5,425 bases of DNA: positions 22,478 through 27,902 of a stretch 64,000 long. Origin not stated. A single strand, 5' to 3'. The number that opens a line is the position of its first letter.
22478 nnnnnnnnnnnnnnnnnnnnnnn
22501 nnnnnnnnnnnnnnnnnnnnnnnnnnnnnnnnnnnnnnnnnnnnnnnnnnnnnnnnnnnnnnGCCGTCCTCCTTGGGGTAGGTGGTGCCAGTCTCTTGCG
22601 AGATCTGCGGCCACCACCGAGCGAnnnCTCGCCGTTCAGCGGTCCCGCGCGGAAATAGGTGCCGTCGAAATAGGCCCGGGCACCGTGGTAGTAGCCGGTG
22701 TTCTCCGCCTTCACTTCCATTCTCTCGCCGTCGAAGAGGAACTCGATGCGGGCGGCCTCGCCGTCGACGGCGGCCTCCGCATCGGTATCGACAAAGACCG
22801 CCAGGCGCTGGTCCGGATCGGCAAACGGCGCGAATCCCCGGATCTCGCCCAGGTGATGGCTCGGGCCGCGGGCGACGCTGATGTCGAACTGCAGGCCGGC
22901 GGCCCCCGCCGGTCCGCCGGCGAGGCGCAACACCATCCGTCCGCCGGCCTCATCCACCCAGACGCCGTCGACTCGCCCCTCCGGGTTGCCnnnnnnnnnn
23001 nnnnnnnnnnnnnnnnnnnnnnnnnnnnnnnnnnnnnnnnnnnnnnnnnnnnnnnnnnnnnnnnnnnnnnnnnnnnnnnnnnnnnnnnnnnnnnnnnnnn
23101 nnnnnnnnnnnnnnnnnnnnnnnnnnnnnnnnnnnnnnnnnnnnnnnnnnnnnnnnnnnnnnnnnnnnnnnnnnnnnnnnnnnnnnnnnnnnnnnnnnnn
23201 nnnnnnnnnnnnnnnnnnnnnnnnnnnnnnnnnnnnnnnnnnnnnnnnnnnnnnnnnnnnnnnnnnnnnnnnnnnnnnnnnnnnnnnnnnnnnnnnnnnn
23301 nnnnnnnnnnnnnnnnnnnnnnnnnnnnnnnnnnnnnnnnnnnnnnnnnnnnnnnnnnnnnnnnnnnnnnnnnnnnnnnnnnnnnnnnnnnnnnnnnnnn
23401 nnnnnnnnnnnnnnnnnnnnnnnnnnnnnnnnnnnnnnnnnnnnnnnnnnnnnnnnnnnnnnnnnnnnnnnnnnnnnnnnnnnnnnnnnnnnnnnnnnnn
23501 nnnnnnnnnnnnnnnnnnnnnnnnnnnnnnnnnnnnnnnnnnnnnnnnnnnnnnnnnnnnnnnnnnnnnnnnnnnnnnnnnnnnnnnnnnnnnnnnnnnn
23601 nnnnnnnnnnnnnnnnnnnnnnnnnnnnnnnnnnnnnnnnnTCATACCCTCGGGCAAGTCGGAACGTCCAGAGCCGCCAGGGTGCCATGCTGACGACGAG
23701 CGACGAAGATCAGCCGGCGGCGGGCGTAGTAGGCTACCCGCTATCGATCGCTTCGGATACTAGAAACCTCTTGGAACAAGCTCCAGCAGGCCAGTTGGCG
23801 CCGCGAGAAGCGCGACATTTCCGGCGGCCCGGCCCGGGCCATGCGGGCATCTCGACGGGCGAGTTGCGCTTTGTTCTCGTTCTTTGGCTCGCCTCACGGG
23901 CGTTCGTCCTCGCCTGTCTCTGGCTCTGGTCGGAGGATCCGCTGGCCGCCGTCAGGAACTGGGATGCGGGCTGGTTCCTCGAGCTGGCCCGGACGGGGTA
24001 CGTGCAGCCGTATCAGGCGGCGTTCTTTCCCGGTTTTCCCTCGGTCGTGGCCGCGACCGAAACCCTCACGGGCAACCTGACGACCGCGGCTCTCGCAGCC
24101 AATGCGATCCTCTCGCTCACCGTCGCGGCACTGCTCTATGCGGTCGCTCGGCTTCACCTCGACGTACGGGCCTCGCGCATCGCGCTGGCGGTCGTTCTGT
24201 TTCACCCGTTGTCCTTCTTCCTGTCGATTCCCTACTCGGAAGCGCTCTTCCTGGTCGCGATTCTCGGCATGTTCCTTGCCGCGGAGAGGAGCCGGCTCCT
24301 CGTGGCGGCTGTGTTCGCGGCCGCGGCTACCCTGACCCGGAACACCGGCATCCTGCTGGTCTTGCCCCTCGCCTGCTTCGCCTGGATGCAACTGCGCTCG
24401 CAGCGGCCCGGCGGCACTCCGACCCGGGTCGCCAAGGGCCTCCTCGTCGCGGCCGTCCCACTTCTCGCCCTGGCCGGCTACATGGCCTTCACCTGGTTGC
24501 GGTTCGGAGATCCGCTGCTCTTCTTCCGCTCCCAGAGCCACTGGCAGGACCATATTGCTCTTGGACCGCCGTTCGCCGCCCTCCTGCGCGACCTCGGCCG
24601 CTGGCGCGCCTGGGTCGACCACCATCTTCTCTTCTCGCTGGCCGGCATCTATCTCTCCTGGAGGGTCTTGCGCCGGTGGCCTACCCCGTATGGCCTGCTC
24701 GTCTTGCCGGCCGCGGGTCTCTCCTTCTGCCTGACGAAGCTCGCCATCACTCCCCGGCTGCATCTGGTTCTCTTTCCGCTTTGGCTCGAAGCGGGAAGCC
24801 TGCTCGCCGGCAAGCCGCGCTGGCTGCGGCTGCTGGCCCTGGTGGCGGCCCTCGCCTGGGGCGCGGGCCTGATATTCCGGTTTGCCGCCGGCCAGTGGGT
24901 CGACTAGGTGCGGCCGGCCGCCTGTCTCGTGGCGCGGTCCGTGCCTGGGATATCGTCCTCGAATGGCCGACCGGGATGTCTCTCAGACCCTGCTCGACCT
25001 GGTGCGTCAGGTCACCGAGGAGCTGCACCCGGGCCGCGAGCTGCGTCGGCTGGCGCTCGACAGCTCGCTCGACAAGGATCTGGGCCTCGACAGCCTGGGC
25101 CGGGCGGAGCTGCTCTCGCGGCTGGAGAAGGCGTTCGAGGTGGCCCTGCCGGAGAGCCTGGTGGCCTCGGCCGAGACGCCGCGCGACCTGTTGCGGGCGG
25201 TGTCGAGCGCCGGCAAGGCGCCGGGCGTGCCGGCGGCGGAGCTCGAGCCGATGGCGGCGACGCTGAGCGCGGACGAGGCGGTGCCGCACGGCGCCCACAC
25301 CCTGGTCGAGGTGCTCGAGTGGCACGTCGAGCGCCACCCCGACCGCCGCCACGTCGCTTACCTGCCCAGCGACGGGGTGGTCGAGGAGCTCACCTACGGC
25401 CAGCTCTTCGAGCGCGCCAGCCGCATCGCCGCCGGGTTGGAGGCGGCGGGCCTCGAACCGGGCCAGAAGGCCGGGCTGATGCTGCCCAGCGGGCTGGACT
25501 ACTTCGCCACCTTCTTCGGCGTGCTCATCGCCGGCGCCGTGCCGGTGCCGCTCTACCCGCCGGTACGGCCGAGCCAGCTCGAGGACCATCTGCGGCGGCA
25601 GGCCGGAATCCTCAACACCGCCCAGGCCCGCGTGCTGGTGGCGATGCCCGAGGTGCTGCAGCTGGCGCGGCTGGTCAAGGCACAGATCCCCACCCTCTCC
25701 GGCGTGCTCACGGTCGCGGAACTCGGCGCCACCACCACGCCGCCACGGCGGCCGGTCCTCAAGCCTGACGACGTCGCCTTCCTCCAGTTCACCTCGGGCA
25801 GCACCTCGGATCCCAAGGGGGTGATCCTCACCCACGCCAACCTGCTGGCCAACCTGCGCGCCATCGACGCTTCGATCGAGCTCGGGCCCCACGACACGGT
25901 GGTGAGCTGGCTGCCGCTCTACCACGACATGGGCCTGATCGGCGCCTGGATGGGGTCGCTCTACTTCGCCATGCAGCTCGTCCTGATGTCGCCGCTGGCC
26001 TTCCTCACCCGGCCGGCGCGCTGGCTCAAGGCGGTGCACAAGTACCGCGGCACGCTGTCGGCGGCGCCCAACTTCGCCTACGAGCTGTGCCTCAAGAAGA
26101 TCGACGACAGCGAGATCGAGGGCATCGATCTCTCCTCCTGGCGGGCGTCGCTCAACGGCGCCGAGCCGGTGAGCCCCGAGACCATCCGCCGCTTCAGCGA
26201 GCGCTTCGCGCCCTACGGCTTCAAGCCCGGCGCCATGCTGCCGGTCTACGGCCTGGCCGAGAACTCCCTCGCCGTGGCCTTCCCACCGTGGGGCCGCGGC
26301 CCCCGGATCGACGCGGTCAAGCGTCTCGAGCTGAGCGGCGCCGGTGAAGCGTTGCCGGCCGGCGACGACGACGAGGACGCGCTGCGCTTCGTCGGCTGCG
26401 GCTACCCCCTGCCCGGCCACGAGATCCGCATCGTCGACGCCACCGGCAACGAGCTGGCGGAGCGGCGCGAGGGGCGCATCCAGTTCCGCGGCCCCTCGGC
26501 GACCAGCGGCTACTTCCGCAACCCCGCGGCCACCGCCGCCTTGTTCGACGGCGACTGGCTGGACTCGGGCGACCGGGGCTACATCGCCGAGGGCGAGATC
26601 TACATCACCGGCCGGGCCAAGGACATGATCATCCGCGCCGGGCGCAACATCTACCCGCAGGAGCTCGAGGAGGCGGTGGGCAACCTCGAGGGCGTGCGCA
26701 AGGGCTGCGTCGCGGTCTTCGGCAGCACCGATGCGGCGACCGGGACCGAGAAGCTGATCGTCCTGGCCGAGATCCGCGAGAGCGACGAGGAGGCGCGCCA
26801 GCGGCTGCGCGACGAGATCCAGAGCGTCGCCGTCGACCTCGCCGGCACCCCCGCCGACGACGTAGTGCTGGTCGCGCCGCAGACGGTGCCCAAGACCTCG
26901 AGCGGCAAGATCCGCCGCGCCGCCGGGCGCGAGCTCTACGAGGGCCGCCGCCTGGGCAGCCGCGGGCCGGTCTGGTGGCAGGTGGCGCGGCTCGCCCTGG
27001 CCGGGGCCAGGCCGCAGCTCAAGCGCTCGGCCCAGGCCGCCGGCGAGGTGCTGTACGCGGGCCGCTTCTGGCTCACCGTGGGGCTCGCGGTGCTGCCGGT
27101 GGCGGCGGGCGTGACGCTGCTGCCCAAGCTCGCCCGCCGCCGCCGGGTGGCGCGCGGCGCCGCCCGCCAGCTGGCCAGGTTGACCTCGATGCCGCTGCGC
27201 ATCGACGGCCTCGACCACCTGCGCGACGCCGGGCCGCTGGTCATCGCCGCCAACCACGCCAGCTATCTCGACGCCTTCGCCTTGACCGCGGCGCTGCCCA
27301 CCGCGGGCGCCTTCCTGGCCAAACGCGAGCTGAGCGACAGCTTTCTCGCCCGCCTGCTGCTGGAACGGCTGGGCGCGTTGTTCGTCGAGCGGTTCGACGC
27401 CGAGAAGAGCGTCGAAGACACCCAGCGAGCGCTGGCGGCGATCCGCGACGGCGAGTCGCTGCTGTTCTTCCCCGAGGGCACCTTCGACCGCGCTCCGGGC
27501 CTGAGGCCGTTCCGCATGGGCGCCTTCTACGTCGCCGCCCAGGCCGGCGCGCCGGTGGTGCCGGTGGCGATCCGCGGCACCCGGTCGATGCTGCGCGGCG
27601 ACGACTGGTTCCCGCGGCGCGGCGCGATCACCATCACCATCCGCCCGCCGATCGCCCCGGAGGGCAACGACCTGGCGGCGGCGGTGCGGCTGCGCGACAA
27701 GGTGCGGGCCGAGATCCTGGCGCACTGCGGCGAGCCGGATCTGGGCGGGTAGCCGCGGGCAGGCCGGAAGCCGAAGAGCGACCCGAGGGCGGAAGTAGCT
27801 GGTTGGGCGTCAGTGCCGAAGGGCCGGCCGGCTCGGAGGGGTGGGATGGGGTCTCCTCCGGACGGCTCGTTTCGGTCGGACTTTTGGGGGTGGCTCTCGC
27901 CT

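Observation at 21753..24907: Lower-GC three-gene island: signal-less PG-binding muramidase preceded by a periplasmic DUF1311/LprI-like protein, plus a PIG-V-like glycosyltransferase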

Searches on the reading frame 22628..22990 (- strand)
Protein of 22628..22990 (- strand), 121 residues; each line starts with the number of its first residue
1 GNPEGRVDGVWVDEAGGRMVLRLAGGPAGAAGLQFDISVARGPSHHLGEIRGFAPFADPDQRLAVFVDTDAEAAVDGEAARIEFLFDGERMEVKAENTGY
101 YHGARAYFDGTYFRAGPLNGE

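Call 108: search_protein_representatives(protein=window:22628-22990:-)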
Query: 121 residues. Proteins with E-value up to 0.001 (for the whole library): 192; up to 1e-10: 55; up to 1e-30: 3. The best 150 are listed.
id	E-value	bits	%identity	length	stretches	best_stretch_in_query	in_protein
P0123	5.3e-56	204.5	80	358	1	1-119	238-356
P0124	1.1e-52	193.9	77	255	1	1-118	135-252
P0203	2.9e-31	124.6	51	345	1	1-119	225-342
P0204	3.2e-27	111.5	50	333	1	1-118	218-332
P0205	1.3e-23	99.9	49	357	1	8-115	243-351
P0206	2.3e-21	92.6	49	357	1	5-115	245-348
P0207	2.9e-21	92.3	47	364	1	7-115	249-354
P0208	1.9e-20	89.6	50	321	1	8-117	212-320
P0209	8.0e-20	87.6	56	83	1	33-115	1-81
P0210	5.4e-19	84.9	52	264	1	28-115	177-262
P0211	1.9e-18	83.2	46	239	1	3-115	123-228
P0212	3.1e-18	82.5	50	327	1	9-116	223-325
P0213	3.1e-17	79.2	54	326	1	6-115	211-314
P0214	5.0e-17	78.6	46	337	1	3-115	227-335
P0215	5.2e-17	78.5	46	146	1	7-115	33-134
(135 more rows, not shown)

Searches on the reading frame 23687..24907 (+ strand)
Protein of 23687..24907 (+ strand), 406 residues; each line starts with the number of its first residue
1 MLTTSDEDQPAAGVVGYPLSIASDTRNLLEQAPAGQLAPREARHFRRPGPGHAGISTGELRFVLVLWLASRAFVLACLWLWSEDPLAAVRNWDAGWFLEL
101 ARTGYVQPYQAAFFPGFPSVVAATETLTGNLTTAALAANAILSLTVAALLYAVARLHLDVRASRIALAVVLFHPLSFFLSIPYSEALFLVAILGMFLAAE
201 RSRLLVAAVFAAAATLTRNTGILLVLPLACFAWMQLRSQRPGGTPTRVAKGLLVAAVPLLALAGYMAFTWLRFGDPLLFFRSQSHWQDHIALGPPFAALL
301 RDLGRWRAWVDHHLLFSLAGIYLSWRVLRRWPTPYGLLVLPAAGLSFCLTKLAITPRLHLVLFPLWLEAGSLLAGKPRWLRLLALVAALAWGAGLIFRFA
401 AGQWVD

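Call 3: search_protein_families(library=pfam, proteins=[window:23687-24907:+], max_evalue=0.01)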
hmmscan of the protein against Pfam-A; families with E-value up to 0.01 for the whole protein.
window:23687-24907:+ (406 aa): 3 families
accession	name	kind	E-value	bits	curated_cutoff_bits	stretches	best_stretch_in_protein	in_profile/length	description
PF04188.19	Mannosyl_trans2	-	3.9e-08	33.5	22.4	1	85-226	54-207/443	Mannosyltransferase (PIG-V)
PF13231.12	PMT_2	-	1.5e-05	25.7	26.1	1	117-241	6-137/160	Dolichyl-phosphate-mannose-protein mannosyltransferase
PF04922.18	DIE2_ALG10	-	1.7e-05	24.7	27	1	137-236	68-167/391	DIE2/ALG10 family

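Call 5: search_protein_families(library=ncbifam, proteins=[window:23687-24907:+], max_evalue=0.1)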
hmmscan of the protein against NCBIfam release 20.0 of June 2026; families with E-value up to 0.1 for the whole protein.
window:23687-24907:+ (406 aa): 1 family
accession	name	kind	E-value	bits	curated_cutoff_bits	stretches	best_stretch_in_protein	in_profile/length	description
NF046093.1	AZOBR_p60025_fam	subfamily_domain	4.5e-05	22.8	150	1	117-239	97-218/232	AZOBR_p60025 family cell surface glycopolymer formation protein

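Call 6: search_protein_families(library=phrogs, proteins=[window:23687-24907:+], max_evalue=0.01)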
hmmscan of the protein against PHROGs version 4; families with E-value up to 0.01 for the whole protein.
window:23687-24907:+ (406 aa): 0 families

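Call 27: search_protein_families(library=padloc, proteins=[window:23687-24907:+], max_evalue=0.01)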
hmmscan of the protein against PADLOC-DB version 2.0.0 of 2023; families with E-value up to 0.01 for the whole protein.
window:23687-24907:+ (406 aa): 0 families

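Call 72: find_homologous_proteins(query=window:23687-24907:+)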
Query window:23687-24907:+ (406 aa): 64 proteins with E <= 0.001 among 8000 candidates.
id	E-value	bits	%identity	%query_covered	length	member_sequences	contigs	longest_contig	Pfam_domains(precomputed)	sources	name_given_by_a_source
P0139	5.2e-261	884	100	100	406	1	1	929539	PF04922.19,PF04188.19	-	-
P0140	6.0e-100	354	54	86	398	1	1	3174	PF04188.19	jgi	jgi:mannosyltransferase PIG-V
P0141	8.9e-96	340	50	90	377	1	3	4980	PF04188.19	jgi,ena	jgi:hypothetical protein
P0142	3.5e-94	335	52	86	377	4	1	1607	PF04188.19,PF13231.13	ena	-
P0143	2.1e-93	332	51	86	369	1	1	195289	PF04188.19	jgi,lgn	jgi:hypothetical protein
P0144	5.6e-83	298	50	86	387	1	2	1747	PF13231.13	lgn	-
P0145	3.1e-76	275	44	88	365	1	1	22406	PF04188.19,PF13231.13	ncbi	-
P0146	4.6e-74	268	45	85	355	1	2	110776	PF04188.19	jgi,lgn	-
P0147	1.9e-62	230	46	78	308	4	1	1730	PF04188.19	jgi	jgi:Gpi18-like mannosyltransferase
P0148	2.0e-55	207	45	78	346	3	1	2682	PF04188.19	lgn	-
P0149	1.7e-54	204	44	78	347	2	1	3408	PF04188.19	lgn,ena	-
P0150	3.6e-53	199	44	78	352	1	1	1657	PF04188.19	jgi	jgi:Gpi18-like mannosyltransferase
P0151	4.3e-53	199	44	82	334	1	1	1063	-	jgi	jgi:hypothetical protein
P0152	2.4e-19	88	38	51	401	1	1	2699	PF04188.19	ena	-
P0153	4.8e-19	87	32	69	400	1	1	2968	PF04188.19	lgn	-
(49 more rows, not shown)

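Call 73: find_encoding_contigs(protein=P0143, flank=6000, max_places=1)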
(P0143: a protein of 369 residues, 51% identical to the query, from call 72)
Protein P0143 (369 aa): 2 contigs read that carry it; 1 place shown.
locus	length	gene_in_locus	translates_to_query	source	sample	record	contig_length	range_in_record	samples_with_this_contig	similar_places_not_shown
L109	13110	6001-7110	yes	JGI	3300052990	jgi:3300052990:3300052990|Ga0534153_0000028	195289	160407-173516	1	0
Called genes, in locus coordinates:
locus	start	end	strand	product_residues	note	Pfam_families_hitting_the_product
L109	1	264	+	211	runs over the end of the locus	-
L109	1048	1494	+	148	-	PF06271:RDD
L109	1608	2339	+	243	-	PF02517:Rce1-like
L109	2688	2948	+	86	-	-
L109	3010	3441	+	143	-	PF10604:Polyketide_cyc2 (weak)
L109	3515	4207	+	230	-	-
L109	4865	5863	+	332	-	PF02517:Rce1-like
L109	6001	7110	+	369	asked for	PF04188:Mannosyl_trans2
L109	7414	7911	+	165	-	PF03703:bPH_2 (weak)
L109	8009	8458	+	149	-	-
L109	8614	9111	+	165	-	-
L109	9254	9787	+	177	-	PF06983:3-dmu-9_3-mt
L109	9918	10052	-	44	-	-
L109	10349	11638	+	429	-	-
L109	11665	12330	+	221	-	-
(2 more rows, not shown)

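Call 74: find_encoding_contigs(protein=P0146, flank=6000, max_places=1)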
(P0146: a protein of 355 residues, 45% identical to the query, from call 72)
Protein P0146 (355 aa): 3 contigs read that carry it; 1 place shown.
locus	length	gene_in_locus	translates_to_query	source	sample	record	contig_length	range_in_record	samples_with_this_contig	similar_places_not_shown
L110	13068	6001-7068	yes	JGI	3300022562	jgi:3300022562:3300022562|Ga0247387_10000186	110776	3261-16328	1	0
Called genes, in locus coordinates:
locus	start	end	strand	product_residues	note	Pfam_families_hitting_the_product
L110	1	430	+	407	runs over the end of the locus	PF02771:Acyl-CoA_dh_N, PF02770:Acyl-CoA_dh_M, PF00441:Acyl-CoA_dh_1, PF22924:ACOX_C_alpha1 (weak), PF08028:Acyl-CoA_dh_2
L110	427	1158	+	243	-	-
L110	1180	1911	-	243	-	PF01346:FKBP_N, PF00254:FKBP_C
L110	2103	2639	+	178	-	PF13302:Acetyltransf_3, PF00583:Acetyltransf_1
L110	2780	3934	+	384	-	PF03562:MltA, PF06725:3D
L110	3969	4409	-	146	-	PF20136:DUF6526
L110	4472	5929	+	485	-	PF01546:Peptidase_M20, PF07687:M20_dimer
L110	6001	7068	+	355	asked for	PF04188:Mannosyl_trans2 (weak)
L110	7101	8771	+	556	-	PF01425:Amidase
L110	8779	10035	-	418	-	-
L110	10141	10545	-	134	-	-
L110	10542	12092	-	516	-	PF00070:Pyr_redox (faint), PF00890:FAD_binding_2 (faint), PF01266:DAO, PF03486:HI0933_like (faint), PF07992:Pyr_redox_2 (faint), PF12831:FAD_oxidored, PF13450:NAD_binding_8, PF01593:Amino_oxidase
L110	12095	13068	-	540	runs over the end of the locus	PF00070:Pyr_redox (faint), PF00890:FAD_binding_2 (weak), PF01266:DAO, PF01946:Thi4 (weak), PF12831:FAD_oxidored (weak), PF01593:Amino_oxidase (weak), PF13450:NAD_binding_8, PF01593:Amino_oxidase (weak), +1 more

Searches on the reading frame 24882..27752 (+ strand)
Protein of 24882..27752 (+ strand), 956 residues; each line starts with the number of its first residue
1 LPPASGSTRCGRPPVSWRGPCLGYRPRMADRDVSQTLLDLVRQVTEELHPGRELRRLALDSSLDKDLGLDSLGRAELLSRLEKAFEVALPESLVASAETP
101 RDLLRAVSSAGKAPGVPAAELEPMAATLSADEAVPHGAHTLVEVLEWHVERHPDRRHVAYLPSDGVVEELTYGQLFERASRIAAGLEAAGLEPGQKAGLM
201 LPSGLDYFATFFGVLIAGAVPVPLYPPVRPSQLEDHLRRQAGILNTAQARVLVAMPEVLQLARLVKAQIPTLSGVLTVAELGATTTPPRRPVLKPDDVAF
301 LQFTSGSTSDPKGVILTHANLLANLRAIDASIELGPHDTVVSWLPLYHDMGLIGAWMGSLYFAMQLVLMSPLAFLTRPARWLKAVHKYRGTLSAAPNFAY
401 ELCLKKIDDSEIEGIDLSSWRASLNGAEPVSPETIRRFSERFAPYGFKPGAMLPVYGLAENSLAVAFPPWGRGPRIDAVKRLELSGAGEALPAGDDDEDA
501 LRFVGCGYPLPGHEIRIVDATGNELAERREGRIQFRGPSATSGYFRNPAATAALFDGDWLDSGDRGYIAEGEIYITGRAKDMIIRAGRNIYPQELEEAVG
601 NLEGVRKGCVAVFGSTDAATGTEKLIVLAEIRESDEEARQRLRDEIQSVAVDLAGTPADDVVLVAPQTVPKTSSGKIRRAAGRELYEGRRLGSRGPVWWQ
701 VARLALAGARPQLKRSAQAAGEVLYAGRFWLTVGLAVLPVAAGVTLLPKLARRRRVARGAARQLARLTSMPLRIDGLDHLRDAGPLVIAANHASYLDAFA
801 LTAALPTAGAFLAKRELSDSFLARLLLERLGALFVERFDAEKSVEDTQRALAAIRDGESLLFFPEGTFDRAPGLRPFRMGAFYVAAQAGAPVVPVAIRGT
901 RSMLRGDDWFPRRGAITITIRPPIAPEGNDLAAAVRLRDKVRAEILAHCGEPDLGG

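Call 3: search_protein_families(library=pfam, proteins=[window:24882-27752:+], max_evalue=0.01)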
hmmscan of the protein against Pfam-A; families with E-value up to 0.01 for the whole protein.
window:24882-27752:+ (956 aa): 5 families
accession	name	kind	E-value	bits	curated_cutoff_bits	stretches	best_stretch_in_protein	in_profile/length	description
PF00501.34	AMP-binding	-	5.6e-75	253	29.9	1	145-545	1-384/384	AMP-binding enzyme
PF01553.26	Acyltransferase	-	8.8e-27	93.9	23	1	773-897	3-131/132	Acyltransferase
PF00550.31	PP-binding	-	1.6e-10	41.5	20.8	1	37-107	3-67/67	Phosphopantetheine attachment site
PF13193.12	AMP-binding_C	-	0.0022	19.3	24.5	1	594-676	1-76/76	AMP-binding enzyme C-terminal domain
PF07377.18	DUF1493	-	0.0061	17.7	21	0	31-89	2-61/108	Protein of unknown function (DUF1493)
